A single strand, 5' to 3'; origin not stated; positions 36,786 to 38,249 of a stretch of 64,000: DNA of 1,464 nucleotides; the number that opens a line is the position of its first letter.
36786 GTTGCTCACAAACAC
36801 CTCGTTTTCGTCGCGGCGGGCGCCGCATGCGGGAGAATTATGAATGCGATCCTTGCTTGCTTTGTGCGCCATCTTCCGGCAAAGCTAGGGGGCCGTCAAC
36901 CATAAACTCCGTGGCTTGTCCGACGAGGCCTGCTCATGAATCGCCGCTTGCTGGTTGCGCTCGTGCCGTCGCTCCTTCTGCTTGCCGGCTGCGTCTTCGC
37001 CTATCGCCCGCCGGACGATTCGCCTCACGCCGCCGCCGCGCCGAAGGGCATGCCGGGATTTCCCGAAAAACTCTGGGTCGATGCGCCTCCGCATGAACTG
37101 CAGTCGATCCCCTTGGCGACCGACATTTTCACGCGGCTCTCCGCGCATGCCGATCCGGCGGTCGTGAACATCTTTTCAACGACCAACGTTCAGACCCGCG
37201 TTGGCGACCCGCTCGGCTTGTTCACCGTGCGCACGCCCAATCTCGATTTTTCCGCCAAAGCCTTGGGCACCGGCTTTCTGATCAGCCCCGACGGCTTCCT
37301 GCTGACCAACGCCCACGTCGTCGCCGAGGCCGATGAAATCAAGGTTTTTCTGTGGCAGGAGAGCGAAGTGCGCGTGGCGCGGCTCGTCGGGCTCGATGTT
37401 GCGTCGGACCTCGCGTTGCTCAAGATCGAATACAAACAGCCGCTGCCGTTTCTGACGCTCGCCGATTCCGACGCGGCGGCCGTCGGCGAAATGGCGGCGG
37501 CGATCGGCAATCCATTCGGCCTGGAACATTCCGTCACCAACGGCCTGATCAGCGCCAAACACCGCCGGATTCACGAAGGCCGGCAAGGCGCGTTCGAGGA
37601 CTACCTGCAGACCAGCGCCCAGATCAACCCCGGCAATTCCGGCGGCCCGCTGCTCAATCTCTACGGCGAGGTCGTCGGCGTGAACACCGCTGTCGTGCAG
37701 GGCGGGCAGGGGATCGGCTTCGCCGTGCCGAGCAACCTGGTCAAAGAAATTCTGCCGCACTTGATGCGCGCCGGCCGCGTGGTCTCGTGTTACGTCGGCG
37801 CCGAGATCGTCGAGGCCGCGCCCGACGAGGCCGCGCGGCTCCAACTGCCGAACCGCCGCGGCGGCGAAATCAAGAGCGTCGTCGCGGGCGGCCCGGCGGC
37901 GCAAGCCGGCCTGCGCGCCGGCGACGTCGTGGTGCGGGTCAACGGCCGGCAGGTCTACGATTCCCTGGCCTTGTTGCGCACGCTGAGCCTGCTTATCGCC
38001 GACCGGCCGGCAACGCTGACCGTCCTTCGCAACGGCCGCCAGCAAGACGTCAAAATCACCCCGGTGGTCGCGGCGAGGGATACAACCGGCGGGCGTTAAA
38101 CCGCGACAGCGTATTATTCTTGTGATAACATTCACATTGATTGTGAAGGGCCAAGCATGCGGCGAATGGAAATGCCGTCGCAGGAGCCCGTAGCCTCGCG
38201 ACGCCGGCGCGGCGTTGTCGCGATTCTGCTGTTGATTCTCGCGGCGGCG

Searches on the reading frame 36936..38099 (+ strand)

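Call 60: search_protein_families(library=pfam, proteins=[window:36936-38099:+], max_evalue=0.01)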
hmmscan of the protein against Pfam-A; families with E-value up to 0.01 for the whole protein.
window:36936-38099:+ (387 aa): 6 families
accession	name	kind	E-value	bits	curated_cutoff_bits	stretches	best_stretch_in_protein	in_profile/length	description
PF13365.12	Trypsin_2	-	8.9e-35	121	27.6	1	111-249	1-144/144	Trypsin-like peptidase domain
PF00089.32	Trypsin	-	8.7e-17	62.1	20.6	1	108-270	24-217/220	Trypsin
PF13180.12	PDZ_2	-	6e-12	46.1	27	1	311-374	15-78/80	PDZ domain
PF17820.7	PDZ_6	-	2.1e-11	43.8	27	1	312-364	2-53/54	PDZ domain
PF00595.29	PDZ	-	1.1e-07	32.6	23.2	1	286-340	11-57/81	PDZ domain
PF10459.15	Peptidase_S46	-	5.2e-05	22.6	22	0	216-250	616-650/698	Peptidase S46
